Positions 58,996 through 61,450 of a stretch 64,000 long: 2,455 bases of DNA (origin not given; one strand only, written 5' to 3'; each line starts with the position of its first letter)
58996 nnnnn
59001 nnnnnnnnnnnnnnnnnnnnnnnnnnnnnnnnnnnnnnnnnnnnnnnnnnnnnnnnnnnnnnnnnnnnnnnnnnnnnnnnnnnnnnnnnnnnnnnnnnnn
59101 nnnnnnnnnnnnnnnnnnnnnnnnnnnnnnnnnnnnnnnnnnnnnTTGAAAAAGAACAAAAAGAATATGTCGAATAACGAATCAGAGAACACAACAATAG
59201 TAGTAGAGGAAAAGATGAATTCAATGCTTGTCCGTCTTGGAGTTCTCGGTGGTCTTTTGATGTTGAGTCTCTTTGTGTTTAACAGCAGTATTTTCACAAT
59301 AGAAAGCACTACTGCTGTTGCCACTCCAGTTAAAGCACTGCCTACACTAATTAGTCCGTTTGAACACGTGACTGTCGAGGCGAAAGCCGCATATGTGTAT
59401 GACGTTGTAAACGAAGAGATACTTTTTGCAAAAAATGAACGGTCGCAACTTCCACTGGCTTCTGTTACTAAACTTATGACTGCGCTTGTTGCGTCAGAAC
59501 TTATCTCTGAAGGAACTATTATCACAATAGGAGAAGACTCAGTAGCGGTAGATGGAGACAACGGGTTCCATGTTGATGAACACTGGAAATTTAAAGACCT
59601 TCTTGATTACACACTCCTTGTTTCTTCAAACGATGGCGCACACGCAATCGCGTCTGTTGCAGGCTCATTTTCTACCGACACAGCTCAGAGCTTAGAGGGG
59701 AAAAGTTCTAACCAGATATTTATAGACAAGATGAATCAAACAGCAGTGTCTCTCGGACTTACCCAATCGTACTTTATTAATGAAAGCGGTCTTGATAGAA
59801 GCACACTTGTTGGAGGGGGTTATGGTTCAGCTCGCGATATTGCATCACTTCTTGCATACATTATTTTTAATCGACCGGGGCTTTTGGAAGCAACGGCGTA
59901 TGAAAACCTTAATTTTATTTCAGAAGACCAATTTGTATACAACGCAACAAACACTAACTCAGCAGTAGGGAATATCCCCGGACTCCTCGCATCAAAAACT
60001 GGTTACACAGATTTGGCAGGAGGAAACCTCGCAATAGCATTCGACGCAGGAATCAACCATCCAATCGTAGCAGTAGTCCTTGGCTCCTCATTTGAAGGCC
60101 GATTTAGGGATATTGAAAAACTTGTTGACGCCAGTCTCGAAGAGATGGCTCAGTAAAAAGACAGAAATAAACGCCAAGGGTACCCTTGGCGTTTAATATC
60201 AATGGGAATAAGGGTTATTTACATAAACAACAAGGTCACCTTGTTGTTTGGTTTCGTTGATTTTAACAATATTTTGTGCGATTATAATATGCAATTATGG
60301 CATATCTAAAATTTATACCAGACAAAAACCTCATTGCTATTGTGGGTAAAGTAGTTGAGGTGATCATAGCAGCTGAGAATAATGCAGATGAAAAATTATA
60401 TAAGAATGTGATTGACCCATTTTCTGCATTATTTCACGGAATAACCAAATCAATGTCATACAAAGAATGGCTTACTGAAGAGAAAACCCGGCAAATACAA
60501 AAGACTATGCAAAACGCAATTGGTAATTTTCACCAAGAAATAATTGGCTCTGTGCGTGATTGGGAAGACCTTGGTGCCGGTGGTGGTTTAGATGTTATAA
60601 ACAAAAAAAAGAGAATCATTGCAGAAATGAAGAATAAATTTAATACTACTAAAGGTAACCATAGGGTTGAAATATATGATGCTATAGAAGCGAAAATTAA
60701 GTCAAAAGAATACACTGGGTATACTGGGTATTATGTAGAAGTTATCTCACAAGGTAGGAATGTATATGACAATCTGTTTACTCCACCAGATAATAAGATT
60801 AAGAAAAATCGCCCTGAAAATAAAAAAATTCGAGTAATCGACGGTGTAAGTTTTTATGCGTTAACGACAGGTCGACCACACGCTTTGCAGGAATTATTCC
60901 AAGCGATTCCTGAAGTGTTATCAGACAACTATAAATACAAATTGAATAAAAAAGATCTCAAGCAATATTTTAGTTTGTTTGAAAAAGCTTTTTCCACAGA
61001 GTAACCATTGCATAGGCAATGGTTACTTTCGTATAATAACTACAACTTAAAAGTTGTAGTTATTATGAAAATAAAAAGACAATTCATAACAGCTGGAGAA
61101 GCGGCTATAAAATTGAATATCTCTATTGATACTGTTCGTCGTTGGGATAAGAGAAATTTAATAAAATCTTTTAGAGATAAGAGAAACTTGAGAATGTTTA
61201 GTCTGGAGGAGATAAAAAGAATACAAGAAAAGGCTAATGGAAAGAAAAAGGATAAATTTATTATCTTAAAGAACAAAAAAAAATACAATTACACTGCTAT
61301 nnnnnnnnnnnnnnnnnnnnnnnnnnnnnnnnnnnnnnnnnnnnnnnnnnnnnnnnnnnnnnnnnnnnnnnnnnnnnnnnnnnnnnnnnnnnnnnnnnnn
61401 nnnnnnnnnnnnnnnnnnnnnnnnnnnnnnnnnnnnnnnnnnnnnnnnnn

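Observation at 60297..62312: Type II R-M cassette with HTH-bearing m5C methyltransferase and two perfect palindromes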

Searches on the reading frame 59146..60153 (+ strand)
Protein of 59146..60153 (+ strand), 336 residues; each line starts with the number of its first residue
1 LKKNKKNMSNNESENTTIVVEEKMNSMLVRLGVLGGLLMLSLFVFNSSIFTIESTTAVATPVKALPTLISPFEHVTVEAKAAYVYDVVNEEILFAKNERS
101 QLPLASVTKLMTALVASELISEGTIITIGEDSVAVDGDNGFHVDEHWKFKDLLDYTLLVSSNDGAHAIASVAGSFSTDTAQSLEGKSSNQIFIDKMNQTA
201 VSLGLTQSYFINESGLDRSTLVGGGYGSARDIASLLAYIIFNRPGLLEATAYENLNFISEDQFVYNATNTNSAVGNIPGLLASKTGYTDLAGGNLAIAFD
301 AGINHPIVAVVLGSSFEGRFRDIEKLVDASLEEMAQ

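Call 3: search_protein_families(library=pfam, proteins=[window:59146-60153:+], max_evalue=0.1)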
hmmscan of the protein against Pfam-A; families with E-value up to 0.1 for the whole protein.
window:59146-60153:+ (336 aa): 3 families
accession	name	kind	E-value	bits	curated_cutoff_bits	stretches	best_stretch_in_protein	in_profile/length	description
PF00768.25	Peptidase_S11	-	4e-31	108.8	27.6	1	76-314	9-237/239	D-alanyl-D-alanine carboxypeptidase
PF13354.11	Beta-lactamase2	-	1.5e-05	24.8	22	1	83-311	3-212/214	Beta-lactamase enzyme family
PF00144.29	Beta-lactamase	-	0.0061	16.2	27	0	97-125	45-73/329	Beta-lactamase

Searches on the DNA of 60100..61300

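Call 67: search_rna_families(source=window, start=60100, end=61300, threshold=evalue, max_evalue=1)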
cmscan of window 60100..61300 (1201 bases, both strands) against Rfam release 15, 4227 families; matches with E-value up to 1: 3.
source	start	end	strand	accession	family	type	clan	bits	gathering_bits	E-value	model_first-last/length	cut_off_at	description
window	60158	60229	-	RF02425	SpF01_sRNA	Gene; sRNA;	-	25.4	55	0.64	1-80/80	no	Streptococcus sRNA SpF01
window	61034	61065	+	RF02351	psRNA14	Gene; sRNA;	-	24.8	60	0.16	8-39/84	no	Proteobacteria sRNA psRNA14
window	60167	60233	-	RF01820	RsaE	Gene; sRNA;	-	23.3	79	0.29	1-112/112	no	RNA Staph. aureus E (RoxS)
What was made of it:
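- Tried and rejected: No family came near its gathering score (call 67).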
